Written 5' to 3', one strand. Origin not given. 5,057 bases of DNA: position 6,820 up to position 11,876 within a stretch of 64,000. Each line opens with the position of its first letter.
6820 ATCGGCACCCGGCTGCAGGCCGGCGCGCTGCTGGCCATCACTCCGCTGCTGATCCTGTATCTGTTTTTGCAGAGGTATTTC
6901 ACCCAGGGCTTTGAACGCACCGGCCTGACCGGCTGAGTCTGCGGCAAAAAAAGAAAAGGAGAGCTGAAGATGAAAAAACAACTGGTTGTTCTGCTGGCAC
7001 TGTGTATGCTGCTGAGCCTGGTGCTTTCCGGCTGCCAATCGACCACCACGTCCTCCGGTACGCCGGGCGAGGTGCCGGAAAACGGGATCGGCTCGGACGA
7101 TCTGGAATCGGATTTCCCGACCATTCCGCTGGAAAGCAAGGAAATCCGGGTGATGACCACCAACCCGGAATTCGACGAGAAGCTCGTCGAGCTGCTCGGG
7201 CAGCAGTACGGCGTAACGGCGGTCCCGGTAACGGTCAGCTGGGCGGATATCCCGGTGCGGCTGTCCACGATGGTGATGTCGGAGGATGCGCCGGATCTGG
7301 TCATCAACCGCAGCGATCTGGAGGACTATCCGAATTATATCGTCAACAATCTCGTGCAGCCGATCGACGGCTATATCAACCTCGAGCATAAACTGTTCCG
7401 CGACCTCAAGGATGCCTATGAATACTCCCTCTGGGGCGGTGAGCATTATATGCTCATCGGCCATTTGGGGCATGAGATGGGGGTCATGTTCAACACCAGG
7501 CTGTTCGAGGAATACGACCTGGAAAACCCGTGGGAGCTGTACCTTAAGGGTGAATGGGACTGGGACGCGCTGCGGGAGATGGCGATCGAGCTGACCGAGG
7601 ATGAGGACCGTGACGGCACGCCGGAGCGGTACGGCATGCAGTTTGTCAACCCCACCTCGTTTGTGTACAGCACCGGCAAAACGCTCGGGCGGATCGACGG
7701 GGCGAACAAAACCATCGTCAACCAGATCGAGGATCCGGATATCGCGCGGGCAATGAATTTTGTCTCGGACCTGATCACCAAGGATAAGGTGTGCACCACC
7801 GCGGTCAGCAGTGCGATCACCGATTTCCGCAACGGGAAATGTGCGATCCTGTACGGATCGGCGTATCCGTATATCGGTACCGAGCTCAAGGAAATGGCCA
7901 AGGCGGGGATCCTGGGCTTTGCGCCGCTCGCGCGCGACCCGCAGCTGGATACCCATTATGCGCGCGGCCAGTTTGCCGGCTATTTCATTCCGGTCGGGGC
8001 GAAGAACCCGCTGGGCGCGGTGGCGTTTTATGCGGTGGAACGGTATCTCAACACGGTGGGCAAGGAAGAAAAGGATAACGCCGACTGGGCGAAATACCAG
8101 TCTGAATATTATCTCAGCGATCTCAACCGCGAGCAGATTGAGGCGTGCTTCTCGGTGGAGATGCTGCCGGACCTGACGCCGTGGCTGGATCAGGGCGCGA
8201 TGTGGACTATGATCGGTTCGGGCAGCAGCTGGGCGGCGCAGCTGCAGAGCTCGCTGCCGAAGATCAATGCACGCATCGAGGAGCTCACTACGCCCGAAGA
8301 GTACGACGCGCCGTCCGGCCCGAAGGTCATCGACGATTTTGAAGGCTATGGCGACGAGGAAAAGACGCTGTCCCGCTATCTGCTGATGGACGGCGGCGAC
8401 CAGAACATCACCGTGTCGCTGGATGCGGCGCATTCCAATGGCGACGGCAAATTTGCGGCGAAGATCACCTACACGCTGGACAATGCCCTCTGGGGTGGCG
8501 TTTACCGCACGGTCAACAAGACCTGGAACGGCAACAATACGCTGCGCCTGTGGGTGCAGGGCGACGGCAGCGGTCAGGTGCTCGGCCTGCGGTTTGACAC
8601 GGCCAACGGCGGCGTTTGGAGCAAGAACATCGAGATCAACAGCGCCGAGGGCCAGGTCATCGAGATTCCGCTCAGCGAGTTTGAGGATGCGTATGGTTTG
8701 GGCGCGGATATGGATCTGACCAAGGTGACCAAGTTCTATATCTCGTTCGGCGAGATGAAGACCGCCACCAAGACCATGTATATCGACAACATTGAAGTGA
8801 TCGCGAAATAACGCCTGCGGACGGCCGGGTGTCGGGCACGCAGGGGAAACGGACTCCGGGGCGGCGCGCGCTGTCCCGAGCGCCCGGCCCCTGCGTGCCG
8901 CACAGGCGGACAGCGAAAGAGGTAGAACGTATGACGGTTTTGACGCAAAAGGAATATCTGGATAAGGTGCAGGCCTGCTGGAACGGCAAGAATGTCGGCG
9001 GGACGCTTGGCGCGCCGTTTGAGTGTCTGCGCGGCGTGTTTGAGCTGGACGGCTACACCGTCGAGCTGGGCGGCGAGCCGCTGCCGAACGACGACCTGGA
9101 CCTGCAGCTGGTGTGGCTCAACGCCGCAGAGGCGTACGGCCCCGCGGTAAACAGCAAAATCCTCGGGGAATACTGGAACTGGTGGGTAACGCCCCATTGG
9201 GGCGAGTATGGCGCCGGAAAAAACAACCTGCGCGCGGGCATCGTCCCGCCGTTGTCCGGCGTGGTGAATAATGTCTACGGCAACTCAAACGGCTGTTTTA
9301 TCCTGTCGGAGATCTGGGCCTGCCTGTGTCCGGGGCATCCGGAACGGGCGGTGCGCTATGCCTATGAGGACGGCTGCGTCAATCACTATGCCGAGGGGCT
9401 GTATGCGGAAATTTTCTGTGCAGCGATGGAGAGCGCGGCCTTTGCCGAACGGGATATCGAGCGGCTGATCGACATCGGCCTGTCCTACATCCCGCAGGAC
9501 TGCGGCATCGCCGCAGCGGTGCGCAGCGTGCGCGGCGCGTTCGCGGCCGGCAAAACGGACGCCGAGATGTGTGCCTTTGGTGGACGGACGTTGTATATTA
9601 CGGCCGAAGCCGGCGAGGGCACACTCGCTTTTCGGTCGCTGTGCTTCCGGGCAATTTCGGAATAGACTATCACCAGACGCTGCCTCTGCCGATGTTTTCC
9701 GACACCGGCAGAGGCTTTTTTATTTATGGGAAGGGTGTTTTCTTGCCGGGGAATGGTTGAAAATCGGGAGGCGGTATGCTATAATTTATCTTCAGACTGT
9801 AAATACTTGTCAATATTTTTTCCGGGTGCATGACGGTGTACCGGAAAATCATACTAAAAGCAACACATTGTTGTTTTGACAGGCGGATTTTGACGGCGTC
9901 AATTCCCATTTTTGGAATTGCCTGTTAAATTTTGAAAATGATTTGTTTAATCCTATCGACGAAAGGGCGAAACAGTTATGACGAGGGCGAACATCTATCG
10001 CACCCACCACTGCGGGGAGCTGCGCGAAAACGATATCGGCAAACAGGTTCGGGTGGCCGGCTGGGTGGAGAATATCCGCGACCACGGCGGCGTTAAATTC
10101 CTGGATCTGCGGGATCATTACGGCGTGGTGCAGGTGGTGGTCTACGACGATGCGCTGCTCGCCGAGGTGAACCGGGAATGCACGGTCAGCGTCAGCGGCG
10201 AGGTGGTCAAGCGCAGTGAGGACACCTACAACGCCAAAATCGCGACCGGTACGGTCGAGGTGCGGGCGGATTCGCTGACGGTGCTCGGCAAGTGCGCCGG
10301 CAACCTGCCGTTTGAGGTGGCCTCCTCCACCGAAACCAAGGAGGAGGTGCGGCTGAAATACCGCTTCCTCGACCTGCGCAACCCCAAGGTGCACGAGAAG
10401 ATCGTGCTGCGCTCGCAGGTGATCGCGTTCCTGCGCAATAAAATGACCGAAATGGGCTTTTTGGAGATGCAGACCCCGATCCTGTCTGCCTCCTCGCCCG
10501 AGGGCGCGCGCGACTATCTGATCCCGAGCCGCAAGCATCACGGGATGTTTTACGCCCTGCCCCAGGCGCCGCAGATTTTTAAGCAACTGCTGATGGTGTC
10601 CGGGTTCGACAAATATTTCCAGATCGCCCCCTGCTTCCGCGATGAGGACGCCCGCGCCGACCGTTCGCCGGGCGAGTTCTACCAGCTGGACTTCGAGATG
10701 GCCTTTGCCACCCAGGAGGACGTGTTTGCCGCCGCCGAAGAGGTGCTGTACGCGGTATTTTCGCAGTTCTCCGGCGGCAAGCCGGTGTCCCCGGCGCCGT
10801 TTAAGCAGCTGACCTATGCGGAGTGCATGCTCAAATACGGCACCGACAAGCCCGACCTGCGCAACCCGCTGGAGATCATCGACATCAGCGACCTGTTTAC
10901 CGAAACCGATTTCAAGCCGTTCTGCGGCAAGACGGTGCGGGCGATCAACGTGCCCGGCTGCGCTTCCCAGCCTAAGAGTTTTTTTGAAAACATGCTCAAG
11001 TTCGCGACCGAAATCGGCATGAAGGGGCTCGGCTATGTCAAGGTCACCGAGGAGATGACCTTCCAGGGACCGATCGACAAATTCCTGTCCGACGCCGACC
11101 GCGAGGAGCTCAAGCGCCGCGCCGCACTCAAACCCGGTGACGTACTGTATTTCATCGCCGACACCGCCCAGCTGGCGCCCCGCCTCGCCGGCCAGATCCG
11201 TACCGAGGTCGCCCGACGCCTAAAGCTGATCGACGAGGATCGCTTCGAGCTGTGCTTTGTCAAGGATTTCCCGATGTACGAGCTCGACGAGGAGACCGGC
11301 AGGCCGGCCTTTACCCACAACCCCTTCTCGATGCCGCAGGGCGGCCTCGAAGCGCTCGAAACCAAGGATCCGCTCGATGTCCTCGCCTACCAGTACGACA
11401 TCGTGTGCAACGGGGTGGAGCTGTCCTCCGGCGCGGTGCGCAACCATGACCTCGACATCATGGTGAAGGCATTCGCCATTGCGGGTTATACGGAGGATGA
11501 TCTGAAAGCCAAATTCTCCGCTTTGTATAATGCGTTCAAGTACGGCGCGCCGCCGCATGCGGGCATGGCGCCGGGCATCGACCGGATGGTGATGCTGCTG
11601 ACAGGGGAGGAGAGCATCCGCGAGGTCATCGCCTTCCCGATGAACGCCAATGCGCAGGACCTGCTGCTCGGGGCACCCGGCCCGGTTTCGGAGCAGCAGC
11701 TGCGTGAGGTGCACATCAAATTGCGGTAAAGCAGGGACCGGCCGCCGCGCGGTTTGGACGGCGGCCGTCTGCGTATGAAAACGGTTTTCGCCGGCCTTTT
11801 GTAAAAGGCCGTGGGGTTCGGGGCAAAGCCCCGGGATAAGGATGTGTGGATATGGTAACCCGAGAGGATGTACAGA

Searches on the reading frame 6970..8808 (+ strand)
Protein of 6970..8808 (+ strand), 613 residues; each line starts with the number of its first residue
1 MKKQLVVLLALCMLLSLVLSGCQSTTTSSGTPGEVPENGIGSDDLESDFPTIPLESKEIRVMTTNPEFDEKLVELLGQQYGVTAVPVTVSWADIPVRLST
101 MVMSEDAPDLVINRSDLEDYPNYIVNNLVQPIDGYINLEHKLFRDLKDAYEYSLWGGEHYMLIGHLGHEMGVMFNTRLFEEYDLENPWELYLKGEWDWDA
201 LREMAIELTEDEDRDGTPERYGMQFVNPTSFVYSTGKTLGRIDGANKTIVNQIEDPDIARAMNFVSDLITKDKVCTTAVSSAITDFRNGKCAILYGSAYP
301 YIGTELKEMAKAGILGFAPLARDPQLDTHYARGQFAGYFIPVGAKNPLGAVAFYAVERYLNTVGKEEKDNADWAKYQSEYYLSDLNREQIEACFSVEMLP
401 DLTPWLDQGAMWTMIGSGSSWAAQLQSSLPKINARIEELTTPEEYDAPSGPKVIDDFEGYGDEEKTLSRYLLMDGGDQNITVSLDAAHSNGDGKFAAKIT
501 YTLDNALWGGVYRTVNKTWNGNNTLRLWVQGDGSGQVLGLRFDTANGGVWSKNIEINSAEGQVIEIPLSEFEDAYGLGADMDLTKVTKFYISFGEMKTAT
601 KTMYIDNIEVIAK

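Call 19: search_protein_families(library=pfam, proteins=[window:6970-8808:+], max_evalue=0.001)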
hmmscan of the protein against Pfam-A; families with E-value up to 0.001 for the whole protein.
window:6970-8808:+ (613 aa): 2 families
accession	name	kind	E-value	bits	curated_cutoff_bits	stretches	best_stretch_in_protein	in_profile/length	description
PF13416.11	SBP_bac_8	-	3.9e-12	47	27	1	75-355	5-241/279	Bacterial extracellular solute-binding protein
PF03425.19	CBM_11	-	6.9e-12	46.2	27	1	447-612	8-181/182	Carbohydrate binding domain (family 11)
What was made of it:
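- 6970..8811 (+): Left locus, second solute-binding lipoprotein with a C-terminal CBM11 domain (613 aa). Pfam SBP_bac_8 and CBM_11 (call 19).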

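Call 55: search_protein_families(library=ncbifam, proteins=[window:6970-8808:+], max_evalue=0.001)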
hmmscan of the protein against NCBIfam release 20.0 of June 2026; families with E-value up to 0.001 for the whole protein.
window:6970-8808:+ (613 aa): 0 families

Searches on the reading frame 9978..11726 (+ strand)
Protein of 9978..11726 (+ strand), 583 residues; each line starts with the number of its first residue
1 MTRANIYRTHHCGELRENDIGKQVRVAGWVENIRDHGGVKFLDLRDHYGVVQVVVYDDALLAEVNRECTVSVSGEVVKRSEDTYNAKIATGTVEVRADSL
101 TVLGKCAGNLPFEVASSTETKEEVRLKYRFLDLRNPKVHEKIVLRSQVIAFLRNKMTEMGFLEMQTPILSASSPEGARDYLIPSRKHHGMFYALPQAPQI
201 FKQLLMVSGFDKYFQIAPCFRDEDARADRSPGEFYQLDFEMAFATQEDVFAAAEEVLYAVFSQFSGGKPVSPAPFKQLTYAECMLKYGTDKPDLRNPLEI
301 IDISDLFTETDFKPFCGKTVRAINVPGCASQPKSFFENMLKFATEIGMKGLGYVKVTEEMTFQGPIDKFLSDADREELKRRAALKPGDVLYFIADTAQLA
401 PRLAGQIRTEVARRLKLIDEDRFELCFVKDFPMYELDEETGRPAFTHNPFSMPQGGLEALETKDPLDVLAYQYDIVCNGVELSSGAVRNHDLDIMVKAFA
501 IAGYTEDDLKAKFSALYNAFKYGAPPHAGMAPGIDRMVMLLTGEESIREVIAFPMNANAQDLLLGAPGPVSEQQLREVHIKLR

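Call 19: search_protein_families(library=pfam, proteins=[window:9978-11726:+], max_evalue=0.001)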
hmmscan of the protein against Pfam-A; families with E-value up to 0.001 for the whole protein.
window:9978-11726:+ (583 aa): 3 families
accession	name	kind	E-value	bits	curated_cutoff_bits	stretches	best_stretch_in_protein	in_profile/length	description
PF00152.25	tRNA-synt_2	-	2e-108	362.6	25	1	121-556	1-307/308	tRNA synthetases class II (D, K and N)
PF02938.19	GAD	-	1.7e-16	60.7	23.4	1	317-400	8-91/95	GAD domain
PF01336.31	tRNA_anti-codon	-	2.5e-14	53.4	27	1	24-103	1-75/75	OB-fold nucleic acid binding domain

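Call 91: list_cluster_members(proteins=[window:9978-11726:+, window:602-2707:+, window:60183-62300:+, window:2730-4988:+])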
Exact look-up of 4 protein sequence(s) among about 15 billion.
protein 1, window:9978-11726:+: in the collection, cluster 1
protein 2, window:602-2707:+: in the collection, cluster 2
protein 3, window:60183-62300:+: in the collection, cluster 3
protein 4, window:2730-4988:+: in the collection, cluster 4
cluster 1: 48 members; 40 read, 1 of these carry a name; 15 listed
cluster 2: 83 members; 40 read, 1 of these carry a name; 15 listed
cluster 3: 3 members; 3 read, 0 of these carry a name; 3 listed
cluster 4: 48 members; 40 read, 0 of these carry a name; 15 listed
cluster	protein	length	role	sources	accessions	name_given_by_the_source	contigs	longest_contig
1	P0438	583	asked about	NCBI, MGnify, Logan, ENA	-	-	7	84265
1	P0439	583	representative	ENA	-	-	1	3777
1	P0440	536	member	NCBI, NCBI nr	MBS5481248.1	MAG: aspartate--tRNA ligase, partial [Clostridiales bacterium] | aspartate--tRNA ligase [Clostridiales bacterium]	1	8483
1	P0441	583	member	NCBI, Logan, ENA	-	-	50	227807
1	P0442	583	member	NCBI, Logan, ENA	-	-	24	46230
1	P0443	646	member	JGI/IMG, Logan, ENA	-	-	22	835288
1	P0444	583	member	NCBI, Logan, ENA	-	-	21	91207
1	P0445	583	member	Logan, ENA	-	-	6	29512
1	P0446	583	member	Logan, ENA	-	-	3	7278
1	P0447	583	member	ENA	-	-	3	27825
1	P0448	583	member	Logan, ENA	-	-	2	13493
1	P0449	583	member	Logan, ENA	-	-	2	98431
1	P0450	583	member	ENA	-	-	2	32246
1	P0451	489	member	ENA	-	-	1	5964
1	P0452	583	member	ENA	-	-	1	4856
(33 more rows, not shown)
